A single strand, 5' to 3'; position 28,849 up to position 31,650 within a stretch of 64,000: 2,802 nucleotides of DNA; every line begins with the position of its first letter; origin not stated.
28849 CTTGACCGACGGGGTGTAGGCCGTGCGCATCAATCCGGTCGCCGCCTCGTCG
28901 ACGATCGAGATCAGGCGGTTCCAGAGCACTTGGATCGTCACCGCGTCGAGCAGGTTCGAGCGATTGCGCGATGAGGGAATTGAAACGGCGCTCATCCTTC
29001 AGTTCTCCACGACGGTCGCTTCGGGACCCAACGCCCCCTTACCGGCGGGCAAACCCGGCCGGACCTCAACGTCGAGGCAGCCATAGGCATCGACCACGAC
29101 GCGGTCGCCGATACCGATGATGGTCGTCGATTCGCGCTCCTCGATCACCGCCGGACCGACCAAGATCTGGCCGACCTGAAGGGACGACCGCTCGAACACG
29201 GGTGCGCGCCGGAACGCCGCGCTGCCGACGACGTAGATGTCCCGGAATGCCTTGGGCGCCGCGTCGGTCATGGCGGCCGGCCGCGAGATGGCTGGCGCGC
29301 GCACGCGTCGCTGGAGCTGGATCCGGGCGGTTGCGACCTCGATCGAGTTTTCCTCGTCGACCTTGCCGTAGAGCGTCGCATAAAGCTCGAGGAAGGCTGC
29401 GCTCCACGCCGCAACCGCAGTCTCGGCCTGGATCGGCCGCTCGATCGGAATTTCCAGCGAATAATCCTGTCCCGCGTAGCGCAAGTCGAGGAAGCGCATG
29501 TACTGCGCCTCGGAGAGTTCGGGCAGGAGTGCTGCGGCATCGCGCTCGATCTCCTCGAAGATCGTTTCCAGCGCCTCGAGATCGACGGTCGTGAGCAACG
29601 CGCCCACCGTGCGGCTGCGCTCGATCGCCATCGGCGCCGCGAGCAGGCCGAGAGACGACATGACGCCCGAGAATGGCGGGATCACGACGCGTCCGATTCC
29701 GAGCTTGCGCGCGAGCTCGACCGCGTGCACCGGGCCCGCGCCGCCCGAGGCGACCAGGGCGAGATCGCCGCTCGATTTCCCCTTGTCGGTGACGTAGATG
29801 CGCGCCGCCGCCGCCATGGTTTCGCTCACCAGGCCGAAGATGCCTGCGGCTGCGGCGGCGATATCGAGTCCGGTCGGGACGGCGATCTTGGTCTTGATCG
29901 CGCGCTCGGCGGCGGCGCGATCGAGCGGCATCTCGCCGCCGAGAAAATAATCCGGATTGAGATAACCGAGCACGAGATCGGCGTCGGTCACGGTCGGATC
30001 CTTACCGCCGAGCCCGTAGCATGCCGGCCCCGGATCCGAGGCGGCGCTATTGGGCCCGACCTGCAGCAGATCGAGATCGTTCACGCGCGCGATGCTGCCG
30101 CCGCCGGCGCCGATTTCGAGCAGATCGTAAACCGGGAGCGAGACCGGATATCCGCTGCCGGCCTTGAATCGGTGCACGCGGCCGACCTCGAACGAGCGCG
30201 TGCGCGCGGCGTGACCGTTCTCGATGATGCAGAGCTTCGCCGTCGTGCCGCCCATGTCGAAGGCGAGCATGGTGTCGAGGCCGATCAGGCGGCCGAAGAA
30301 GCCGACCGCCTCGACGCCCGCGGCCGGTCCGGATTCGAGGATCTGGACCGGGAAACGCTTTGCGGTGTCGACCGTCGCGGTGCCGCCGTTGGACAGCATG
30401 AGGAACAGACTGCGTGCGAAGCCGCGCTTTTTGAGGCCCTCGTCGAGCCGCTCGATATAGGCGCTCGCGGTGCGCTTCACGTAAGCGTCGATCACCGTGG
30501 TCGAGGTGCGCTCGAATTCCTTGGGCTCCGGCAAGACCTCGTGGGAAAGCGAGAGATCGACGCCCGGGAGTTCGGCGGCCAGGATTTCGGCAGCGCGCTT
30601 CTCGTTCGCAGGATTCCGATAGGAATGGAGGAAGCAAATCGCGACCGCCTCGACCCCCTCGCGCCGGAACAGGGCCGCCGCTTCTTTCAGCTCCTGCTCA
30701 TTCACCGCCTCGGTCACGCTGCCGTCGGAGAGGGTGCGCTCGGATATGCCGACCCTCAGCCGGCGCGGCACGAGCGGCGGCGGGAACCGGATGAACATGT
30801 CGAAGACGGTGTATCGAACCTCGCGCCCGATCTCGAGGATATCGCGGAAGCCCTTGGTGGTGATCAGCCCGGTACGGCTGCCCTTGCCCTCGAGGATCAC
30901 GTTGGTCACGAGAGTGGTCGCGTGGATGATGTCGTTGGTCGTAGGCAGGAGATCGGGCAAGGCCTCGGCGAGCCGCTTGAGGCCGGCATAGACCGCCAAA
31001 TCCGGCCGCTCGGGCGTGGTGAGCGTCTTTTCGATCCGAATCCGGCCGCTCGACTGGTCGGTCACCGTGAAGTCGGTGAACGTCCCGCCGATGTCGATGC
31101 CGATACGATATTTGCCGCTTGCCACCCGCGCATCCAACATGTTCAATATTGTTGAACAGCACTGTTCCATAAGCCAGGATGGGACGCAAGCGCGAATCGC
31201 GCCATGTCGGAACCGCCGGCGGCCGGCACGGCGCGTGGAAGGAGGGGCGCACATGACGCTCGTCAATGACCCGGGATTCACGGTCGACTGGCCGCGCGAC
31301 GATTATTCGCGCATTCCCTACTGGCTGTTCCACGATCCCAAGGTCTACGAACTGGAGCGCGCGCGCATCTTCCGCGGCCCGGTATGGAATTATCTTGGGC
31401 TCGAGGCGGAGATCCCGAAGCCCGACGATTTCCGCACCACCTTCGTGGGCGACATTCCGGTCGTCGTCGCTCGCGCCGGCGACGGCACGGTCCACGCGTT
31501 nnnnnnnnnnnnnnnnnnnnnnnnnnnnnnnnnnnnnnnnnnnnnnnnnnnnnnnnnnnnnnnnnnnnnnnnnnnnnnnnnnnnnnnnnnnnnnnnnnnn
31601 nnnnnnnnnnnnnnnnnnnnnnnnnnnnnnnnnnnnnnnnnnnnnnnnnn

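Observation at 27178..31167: Second, divergent HyuA/HyuB pair sharing a palindromic control region with the Rieske-HyuBA operon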

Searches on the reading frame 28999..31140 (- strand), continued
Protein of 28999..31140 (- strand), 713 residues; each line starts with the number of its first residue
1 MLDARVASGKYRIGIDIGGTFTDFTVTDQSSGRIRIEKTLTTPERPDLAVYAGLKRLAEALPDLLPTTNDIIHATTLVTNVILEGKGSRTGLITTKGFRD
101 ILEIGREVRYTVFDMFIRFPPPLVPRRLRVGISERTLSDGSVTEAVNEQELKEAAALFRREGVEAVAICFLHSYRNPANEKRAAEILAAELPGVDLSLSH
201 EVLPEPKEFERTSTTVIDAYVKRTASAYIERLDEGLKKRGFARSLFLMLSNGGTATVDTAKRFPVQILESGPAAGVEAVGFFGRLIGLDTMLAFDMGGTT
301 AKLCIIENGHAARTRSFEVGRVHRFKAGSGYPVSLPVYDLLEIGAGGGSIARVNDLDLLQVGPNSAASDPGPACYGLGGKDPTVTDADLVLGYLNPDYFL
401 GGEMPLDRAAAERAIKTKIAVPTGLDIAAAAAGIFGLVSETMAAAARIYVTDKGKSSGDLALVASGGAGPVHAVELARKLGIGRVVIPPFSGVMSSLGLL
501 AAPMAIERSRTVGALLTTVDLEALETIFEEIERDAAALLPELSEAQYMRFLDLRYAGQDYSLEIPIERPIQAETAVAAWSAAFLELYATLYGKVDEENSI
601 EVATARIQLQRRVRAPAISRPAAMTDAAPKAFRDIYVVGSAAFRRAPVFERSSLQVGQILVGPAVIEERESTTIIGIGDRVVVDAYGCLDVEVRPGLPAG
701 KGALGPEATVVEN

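Call 35: find_encoding_contigs(protein=P0007, flank=10000, max_places=2)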
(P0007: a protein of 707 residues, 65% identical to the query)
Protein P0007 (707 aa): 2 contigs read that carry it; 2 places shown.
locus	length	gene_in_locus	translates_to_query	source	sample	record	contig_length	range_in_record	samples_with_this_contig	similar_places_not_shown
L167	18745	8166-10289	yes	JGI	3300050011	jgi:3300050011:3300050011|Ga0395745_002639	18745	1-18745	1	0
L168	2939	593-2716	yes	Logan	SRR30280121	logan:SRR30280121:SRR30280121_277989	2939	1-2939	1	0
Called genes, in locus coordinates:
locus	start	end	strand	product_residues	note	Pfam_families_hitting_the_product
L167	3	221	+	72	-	?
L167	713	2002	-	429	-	PF06808:DctM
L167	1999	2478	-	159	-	PF04290:DctQ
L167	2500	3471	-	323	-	PF03480:DctP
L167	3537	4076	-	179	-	-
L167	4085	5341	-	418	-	PF00330:Aconitase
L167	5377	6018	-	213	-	PF03737:RraA-like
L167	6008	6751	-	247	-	PF09339:HTH_IclR, PF01614:IclR_C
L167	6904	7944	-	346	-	PF00248:Aldo_ket_red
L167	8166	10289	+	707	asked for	PF05378:Hydant_A_N, PF01968:Hydantoinase_A, PF19278:Hydant_A_C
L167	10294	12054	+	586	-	PF02538:Hydantoinase_B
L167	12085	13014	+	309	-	PF00528:BPD_transp_1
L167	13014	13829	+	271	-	PF00528:BPD_transp_1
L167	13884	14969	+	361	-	PF01547:SBP_bac_1 (weak), PF13416:SBP_bac_8, PF13343:SBP_bac_6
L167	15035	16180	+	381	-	PF00005:ABC_tran, PF08402:TOBE_2 (weak)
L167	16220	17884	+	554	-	PF09339:HTH_IclR, PF01614:IclR_C, PF16868:NMT1_3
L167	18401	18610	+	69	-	-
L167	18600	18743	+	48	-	?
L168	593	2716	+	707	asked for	PF05378:Hydant_A_N, PF01968:Hydantoinase_A, PF19278:Hydant_A_C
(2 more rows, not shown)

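Call 36: find_encoding_contigs(protein=P0009, flank=10000, max_places=2)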
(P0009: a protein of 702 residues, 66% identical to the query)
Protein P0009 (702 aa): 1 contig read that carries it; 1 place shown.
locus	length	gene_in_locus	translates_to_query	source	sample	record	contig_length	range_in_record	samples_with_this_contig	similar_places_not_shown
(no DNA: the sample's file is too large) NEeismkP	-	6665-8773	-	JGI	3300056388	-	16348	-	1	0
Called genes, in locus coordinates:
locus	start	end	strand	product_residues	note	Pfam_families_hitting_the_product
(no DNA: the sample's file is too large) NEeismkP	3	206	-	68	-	?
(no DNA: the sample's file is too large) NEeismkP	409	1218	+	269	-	PF09339:HTH_IclR, PF01614:IclR_C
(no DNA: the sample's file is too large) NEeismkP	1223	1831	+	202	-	PF03737:RraA-like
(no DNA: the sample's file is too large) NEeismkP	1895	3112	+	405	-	PF00330:Aconitase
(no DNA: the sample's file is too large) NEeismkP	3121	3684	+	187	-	-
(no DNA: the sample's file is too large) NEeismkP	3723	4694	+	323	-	PF03480:DctP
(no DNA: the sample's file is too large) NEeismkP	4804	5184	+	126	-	PF04290:DctQ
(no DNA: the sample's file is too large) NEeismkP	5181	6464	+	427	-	PF06808:DctM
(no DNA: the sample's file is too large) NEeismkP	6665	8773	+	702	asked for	PF05378:Hydant_A_N, PF01968:Hydantoinase_A, PF19278:Hydant_A_C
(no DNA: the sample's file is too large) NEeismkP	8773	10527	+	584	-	PF02538:Hydantoinase_B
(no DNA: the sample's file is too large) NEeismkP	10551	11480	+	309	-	PF00528:BPD_transp_1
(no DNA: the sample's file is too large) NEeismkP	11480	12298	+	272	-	PF00528:BPD_transp_1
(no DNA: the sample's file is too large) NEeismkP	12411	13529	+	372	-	PF13416:SBP_bac_8, PF13343:SBP_bac_6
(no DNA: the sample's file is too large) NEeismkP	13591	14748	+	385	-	PF00005:ABC_tran, PF08402:TOBE_2 (weak)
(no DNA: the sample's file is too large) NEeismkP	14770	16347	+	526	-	?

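Call 66: list_cluster_members(proteins=[P0006, P0019, P0041, P0053, P0071, P0241])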
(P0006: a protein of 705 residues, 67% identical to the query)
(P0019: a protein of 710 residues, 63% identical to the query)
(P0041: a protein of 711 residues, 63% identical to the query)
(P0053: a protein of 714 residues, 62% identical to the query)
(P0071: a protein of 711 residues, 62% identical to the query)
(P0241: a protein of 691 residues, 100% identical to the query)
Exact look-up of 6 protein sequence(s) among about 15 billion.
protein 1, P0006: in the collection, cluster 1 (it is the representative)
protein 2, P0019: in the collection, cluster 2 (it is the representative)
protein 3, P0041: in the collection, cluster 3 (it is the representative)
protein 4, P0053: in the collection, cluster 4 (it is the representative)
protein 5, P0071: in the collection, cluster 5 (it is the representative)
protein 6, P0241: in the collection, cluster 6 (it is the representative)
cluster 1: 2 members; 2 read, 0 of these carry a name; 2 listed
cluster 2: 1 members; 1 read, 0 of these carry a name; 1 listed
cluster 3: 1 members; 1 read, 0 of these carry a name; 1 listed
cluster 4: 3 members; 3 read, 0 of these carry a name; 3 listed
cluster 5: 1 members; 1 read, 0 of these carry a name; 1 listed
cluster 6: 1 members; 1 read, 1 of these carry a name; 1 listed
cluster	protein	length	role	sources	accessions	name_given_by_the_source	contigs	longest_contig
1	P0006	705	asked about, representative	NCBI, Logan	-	-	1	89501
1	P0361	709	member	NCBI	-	-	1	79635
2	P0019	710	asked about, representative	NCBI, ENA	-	-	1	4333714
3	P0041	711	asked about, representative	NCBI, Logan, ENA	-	-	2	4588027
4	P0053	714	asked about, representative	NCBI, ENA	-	-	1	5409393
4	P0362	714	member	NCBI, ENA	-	-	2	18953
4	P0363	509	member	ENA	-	-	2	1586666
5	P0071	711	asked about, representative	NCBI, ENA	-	-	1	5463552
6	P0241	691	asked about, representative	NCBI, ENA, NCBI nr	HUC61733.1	MAG TPA: hydantoinase B/oxoprolinase family protein [Alphaproteobacteria bacterium] | hydantoinase B/oxoprolinase family protein [Alphaproteobacteria bacterium]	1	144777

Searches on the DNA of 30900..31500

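Call 56: search_rna_families(source=window, start=30900, end=31500, threshold=evalue, max_evalue=1)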
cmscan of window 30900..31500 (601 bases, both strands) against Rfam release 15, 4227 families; matches with E-value up to 1: 0.
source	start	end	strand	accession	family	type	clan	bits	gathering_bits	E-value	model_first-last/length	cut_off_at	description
